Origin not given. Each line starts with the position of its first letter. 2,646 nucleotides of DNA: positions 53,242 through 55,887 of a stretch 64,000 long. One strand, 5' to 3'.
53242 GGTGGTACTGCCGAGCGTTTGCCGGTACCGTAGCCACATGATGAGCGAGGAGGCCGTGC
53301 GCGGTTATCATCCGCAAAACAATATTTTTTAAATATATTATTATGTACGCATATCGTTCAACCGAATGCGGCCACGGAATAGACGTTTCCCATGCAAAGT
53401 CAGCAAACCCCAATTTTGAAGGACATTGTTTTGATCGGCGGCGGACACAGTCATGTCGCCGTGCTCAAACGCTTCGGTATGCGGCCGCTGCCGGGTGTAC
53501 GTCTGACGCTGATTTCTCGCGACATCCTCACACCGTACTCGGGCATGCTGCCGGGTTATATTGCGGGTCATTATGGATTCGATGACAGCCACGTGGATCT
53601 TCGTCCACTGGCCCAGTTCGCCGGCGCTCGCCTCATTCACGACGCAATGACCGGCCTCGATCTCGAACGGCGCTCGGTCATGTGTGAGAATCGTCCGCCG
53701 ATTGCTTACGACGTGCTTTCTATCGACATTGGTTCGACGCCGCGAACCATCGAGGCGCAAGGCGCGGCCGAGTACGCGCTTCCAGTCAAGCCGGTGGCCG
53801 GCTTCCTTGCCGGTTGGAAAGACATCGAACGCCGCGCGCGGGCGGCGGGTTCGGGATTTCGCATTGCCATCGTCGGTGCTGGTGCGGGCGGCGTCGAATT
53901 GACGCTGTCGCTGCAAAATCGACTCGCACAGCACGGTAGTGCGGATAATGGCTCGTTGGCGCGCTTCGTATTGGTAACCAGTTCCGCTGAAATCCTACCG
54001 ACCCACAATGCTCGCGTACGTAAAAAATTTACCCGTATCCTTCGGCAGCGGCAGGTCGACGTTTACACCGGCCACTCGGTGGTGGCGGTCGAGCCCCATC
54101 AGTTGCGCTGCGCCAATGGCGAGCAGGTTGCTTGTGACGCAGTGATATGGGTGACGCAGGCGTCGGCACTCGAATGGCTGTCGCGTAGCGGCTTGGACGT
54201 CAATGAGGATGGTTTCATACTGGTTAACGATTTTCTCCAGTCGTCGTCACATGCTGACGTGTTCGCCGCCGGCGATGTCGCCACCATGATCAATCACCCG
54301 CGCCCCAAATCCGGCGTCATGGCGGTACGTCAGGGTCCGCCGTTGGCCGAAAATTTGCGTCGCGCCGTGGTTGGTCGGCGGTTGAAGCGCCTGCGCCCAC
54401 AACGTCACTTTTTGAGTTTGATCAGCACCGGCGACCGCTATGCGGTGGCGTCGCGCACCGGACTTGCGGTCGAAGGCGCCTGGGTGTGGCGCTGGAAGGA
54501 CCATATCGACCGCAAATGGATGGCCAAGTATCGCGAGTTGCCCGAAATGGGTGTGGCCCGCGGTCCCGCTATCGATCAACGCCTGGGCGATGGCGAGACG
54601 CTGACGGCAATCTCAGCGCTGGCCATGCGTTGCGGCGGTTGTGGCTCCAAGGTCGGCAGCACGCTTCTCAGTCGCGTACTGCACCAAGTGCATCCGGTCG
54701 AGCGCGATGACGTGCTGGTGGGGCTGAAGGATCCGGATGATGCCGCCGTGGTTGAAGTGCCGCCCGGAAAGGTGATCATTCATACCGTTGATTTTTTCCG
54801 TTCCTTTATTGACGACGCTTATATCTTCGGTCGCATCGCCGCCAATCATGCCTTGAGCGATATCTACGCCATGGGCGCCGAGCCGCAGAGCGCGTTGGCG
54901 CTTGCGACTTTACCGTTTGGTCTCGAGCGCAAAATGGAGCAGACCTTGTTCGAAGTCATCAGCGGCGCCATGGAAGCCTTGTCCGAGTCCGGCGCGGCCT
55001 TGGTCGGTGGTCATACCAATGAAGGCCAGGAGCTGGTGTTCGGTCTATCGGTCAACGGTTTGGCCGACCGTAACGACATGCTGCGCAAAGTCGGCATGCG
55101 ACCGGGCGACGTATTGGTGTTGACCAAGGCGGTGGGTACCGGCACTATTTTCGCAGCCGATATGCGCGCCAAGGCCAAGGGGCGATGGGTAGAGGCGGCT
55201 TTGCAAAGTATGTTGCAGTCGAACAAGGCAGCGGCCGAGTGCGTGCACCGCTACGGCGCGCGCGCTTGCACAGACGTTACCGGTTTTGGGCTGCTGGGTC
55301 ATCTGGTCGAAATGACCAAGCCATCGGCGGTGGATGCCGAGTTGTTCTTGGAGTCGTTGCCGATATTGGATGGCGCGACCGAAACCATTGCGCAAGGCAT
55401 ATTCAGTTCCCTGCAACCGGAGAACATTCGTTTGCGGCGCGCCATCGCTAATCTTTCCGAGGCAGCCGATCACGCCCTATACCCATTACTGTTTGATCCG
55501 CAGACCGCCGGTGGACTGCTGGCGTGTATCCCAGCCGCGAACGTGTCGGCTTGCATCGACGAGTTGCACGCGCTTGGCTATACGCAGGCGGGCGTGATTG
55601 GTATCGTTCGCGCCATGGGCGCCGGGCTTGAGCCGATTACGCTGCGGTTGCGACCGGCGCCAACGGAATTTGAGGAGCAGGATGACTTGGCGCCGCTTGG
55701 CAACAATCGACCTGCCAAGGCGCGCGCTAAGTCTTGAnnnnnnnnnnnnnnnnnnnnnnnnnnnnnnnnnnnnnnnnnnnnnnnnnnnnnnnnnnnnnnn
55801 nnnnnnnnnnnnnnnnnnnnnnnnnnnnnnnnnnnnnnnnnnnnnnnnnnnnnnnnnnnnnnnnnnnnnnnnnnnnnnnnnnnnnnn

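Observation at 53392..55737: SelD is fused to a ~390-aa NADH-dehydrogenase-like FAD/NAD oxidoreductase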

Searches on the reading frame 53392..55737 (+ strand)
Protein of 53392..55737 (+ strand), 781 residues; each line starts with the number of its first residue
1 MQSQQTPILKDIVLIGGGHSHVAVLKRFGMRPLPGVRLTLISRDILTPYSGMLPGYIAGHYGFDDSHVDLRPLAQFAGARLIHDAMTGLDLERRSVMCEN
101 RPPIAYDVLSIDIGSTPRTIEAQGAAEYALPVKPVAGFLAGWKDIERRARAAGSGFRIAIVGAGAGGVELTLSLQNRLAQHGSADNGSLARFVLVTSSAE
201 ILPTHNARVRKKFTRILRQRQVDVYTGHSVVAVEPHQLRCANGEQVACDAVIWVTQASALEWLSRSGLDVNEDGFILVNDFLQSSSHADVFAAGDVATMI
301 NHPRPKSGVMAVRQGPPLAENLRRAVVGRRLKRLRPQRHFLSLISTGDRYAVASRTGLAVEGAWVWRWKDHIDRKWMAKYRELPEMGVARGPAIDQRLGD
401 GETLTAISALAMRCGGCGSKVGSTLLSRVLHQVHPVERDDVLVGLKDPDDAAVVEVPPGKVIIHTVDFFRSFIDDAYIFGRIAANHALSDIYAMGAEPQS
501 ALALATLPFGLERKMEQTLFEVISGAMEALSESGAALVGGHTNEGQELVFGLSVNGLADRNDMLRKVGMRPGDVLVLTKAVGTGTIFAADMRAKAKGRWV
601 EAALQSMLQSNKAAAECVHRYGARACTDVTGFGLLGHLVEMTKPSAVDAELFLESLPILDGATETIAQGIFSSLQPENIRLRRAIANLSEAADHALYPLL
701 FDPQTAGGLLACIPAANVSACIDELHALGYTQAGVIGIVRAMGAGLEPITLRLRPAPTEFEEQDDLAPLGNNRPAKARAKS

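Call 4: search_protein_families(library=pfam, proteins=[window:53392-55737:+], max_evalue=0.01)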
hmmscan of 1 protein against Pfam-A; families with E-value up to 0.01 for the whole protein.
window:53392-55737:+ (781 aa): 4 families
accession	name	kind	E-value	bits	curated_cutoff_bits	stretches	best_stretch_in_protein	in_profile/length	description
PF07992.20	Pyr_redox_2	-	3.9e-28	99.2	26.1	1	10-315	1-291/291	Pyridine nucleotide-disulphide oxidoreductase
PF00586.29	AIRS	-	1.6e-20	74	24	1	449-557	2-111/112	AIR synthase related protein, N-terminal domain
PF02769.27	AIRS_C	-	1.1e-14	55.4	23.1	1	570-741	1-147/156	AIR synthase related protein, C-terminal domain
PF00070.33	Pyr_redox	-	7.8e-05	23.6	22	1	157-236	1-69/82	Pyridine nucleotide-disulphide oxidoreductase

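Call 5: search_protein_families(library=ncbifam, proteins=[window:53392-55737:+], max_evalue=0.01)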
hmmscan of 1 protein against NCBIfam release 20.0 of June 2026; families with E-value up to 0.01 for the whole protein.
window:53392-55737:+ (781 aa): 37 families (the best 25 are shown)
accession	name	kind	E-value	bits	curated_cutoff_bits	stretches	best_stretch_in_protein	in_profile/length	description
TIGR03169.1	Nterm_to_SelD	hypoth_equivalog_domain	1.1e-152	508.6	310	1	11-380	1-365/365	pyridine nucleotide-disulfide oxidoreductase family protein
TIGR04369.1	fusion_not_SelD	hypoth_equivalog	1.2e-144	483.2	700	1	14-735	1-700/701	oxidoreductase/SelD-related fusion protein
TIGR00476.1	selD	equivalog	1.1e-91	307.3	125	1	412-714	6-307/311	selenide, water dikinase SelD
NF002098.0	PRK00943.1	equivalog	1.4e-68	231.3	299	1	414-739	14-334/347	selenide, water dikinase SelD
NF010705.0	PRK14105.1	equivalog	4.9e-39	134.2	291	1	415-664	15-276/345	selenide, water dikinase SelD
TIGR01379.1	thiL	equivalog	2e-23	82.9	184.15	1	440-665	16-245/320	thiamine-phosphate kinase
NF004351.0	PRK05731.1-4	equivalog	6.9e-18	64.8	324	1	438-658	30-249/321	thiamine-phosphate kinase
NF049943.1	SQR_III_seleno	exception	4.8e-12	45.5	525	1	209-347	200-336/406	type III sulfide quinone reductase, selenoprotein subtype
NF004353.0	PRK05731.2-2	equivalog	3.2e-11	42.9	301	1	479-665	54-234/311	thiamine-phosphate kinase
TIGR03267.1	methan_mark_2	hypoth_equivalog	5.5e-11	42.1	365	1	429-657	27-247/323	methanogenesis marker 2 protein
NF042949.2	3PPDioc_HcaD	equivalog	9.2e-11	41.1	450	1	85-301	78-280/386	3-phenylpropionate/cinnamic acid dioxygenase ferredoxin--NAD(+) reductase subunit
TIGR04049.1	AIR_rel_sll0787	hypoth_equivalog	5.5e-10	38.8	321.3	1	448-660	43-245/318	sll0787 family AIR synthase-like protein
NF004350.0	PRK05731.1-1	equivalog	9.2e-10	37.9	441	1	435-661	17-244/325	thiamine-phosphate kinase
TIGR03385.1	CoA_CoA_reduc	equivalog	4e-09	35.7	578.8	1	105-302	103-288/439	CoA-disulfide reductase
TIGR02124.1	hypE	equivalog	5.6e-09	35.4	251.6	1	416-660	7-247/332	hydrogenase expression/formation protein HypE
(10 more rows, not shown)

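Call 16: find_homologous_proteins(query=window:53392-55734:+, max_evalue=1e-10)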
Query window:53392-55734:+ (781 aa): 8000 proteins with E <= 1e-10 among 8000 candidates; the best 120 are listed.
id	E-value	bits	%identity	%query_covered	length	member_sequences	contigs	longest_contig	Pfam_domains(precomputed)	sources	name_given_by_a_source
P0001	0.0e+0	1752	100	100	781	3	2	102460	PF07992.21,PF00586.30,PF02769.28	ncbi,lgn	-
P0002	0.0e+0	1279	74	98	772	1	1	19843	PF07992.21,PF00586.30,PF02769.28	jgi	jgi:selenide,water dikinase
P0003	0.0e+0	1236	76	92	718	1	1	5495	PF07992.21,PF00070.34,PF00586.30,PF02769.28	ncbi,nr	ncbi:MAG TPA: selenide, water dikinase SelD, partial [Gammaproteobacteria bacterium]|nr:selenide, wa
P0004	0.0e+0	1067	63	96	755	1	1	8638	PF07992.21,PF00586.30,PF02769.28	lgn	-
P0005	0.0e+0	1064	62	96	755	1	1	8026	PF07992.21,PF00586.30,PF02769.28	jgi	jgi:selenide,water dikinase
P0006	0.0e+0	1064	63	96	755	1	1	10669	PF07992.21,PF00586.30,PF02769.28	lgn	-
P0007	0.0e+0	1062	62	97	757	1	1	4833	PF07992.21,PF00586.30,PF02769.28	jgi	jgi:selenide,water dikinase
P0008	0.0e+0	1060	65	96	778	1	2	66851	PF07992.21,PF00586.30,PF02769.28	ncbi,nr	ncbi:MAG: selenide, water dikinase SelD [Gammaproteobacteria bacterium]|nr:selenide, water dikinase 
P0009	0.0e+0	1058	62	96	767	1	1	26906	PF07992.21,PF00586.30,PF02769.28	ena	-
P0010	0.0e+0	1057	61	96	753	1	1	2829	PF07992.21,PF00586.30,PF02769.28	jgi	jgi:selenide,water dikinase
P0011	0.0e+0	1056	61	95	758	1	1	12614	PF07992.21,PF00070.34,PF00586.30,PF02769.28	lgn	-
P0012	0.0e+0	1056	64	96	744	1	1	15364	PF07992.21,PF00070.34,PF00586.30,PF02769.28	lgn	-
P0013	0.0e+0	1053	60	97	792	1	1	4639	PF07992.21,PF00586.30,PF02769.28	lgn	-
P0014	0.0e+0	1052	64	96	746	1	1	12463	PF07992.21,PF00070.34,PF00586.30,PF02769.28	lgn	-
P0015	0.0e+0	1052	65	96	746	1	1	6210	PF07992.21,PF00070.34,PF00586.30,PF02769.28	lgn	-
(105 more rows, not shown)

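Call 17: find_encoding_contigs(protein=P0001, flank=10000, max_places=4)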
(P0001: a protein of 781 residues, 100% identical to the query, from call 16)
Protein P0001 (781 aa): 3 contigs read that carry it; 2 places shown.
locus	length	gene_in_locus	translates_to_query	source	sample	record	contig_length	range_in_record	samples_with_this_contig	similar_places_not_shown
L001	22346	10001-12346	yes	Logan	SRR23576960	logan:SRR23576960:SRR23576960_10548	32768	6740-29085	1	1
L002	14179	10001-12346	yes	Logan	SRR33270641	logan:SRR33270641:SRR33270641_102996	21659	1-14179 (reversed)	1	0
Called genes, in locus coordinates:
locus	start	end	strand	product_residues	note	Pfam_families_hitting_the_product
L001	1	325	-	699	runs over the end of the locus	PF20703:nSTAND1 (weak), PF13173:AAA_14 (weak), PF13191:AAA_16, PF13401:AAA_22, PF13604:AAA_30, PF01443:Viral_helicase1 (faint)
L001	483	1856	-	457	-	PF12899:Glyco_hydro_100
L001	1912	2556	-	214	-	PF13511:DUF4124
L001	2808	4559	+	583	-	PF20423:AceK_regulatory, PF06315:AceK_kinase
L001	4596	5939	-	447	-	PF13506:Glyco_transf_21, PF13641:Glyco_tranf_2_3, PF00535:Glycos_transf_2, PF03142:Chitin_synth_2 (weak), PF13632:Glyco_trans_2_3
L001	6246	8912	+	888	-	PF08447:PAS_3, PF00990:GGDEF, PF00563:EAL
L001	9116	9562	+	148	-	PF02635:DsrE (weak)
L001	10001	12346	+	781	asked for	PF07992:Pyr_redox_2, PF00586:AIRS, PF02769:AIRS_C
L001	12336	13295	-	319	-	PF00534:Glycos_transf_1, PF13692:Glyco_trans_1_4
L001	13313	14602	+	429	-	PF12867:DinB_2, PF03781:FGE-sulfatase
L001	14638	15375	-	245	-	PF01925:TauE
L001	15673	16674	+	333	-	PF09084:NMT1, PF12974:Phosphonate-bd, PF13379:NMT1_2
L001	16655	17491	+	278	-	PF00528:BPD_transp_1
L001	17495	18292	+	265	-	PF00005:ABC_tran, PF13304:AAA_21 (faint)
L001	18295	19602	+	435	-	PF01425:Amidase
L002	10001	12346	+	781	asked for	PF07992:Pyr_redox_2, PF00586:AIRS, PF02769:AIRS_C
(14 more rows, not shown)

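Call 58: predict_structure(alignment_id=A2)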
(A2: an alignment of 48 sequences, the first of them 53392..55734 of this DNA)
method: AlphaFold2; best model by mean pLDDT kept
length: 781 residues; sequences in the alignment: 48
mean_pLDDT: 88.0   pTM: 0.88
mean pLDDT of the five models: 88.0, 87.2, 86.8, 85.8, 81.4
residues with pLDDT >= 90: 543; 70-90: 158; 50-70: 46; < 50: 34
segments of 3 or more residues with pLDDT < 50: 1-4, 183-187, 417-422, 763-781
pLDDT, mean of each block of 10 residues (from residue 1): 66 94 94 92 92 91 93 92 94 95 96 87 91 89 92 87 94 91 58 95 93 96 95 95 95 90 92 93 96 92 74 83 96 83 92 92 96 93 70 72 68 49 68 86 80 90 93 92 96 95 88 89 95 91 85 95 94 98 94 92 96 97 96 92 96 96 94 69 91 93 92 97 98 97 93 89 43 33 37
secondary structure, 60 per line:
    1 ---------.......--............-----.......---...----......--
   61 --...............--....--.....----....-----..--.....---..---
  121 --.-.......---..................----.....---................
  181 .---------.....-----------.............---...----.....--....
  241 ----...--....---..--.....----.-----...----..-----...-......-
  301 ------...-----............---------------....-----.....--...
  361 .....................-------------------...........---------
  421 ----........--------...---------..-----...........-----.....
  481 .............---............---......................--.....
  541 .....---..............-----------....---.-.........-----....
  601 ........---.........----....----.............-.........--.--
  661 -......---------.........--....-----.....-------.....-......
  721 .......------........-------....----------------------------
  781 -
elements in order (helices of 4 or more, strands of 3 or more residues): E10-16 H19-30 E36-42 E46-48 H53-58 H63-66 E67-69 H70-77 E80-83 E86-90 E95-98 E108-112 H125-128 E129-131 H135-152 E157-161 H165-181 E191-195 H207-219 E223-225 E230-234 E237-240 E245-247 E250-253 H261-265 E276-278 E290-292 E297-299 H315-326 E342-345 E351-355 E358-362 H363-381 H401-411 H425-432 E441-443 E460-470 H476-493 E497-508 H512-533 E536-545 E549-559 E574-577 H583-591 H597-608 H612-620 E625-628 H633-645 E647-652 H662-667 H677-684 H688-691 H697-701 E709-713 H715-727 E734-741 E749-752

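Call 61: fold_search(model_id=the predicted structure, library=pdb)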
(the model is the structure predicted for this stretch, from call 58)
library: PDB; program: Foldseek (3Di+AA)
matches with E <= 10: 1848; with E <= 0.001: 691
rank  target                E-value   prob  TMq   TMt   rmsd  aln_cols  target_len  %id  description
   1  9a63_B                2.9e-28  1.00  0.44  0.85   2.5       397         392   24  Integrative model of YJLC-YJLD by crosslinking MS and deep learning (released 2024-09-18)
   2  2yye_B                4.0e-28  1.00  0.34  0.76  10.6       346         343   32  Crystal structure of selenophosphate synthetase from Aquifex aeolicus complexed with AMPCPP (released 2008-04-29)
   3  2yye_A                6.7e-28  1.00  0.35  0.77  10.5       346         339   32  Crystal structure of selenophosphate synthetase from Aquifex aeolicus complexed with AMPCPP (released 2008-04-29)
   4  3u0o_A                7.1e-28  1.00  0.34  0.81   8.4       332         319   32  The crystal structure of selenophosphate synthetase from E. coli (released 2012-03-14)
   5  3u0o_B                3.7e-27  1.00  0.35  0.78   9.8       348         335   32  The crystal structure of selenophosphate synthetase from E. coli (released 2012-03-14)
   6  5kmp_A                1.3e-26  1.00  0.43  0.83   2.8       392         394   21  The structure of G164E variant of type II NADH dehydrogenase from Caldalkalibacillus thermarum (released 2017-01-25)
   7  9a5s_A                4.2e-26  1.00  0.42  0.89   2.9       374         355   20  Integrative model of YUTJ-FER by crosslinking MS and deep learning (released 2024-09-18)
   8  2zod_A                9.3e-26  1.00  0.34  0.82   8.9       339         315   29  Crystal structure of selenophosphate synthetase from Aquifex aeolicus (released 2008-05-27)
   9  5kmq_A                1.0e-25  1.00  0.44  0.84   3.1       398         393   22  The structure of I379E variant of type II NADH dehydrogenase from Caldalkalibacillus thermarum (released 2017-01-25)
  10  2zod_B                1.2e-25  1.00  0.34  0.79   9.3       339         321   31  Crystal structure of selenophosphate synthetase from Aquifex aeolicus (released 2008-05-27)
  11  4nwz_A                1.2e-25  1.00  0.44  0.83   3.1       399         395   22  Structure of bacterial type II NADH dehydrogenase from Caldalkalibacillus thermarum at 2.5A resolution (released 2014-02-19)
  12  5kmp_B                2.9e-25  1.00  0.43  0.82   2.9       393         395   21  The structure of G164E variant of type II NADH dehydrogenase from Caldalkalibacillus thermarum (released 2017-01-25)
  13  2zau_A                3.6e-25  1.00  0.34  0.83   5.2       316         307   32  Crystal structure of an N-terminally truncated selenophosphate synthetase from Aquifex aeolicus (released 2008-06-17)
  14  2zau_C                6.8e-25  1.00  0.34  0.83   2.8       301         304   32  Crystal structure of an N-terminally truncated selenophosphate synthetase from Aquifex aeolicus (released 2008-06-17)
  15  5kmq_D                1.1e-24  1.00  0.43  0.83   2.8       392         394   21  The structure of I379E variant of type II NADH dehydrogenase from Caldalkalibacillus thermarum (released 2017-01-25)
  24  3sz0                  1.9e-23  1.00  0.43  0.76   4.6       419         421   17  Crystal structure of sulfide:quinone oxidoreductase from Acidithiobacillus ferrooxidans in complex with sodium selenide (released 2012-05-16)
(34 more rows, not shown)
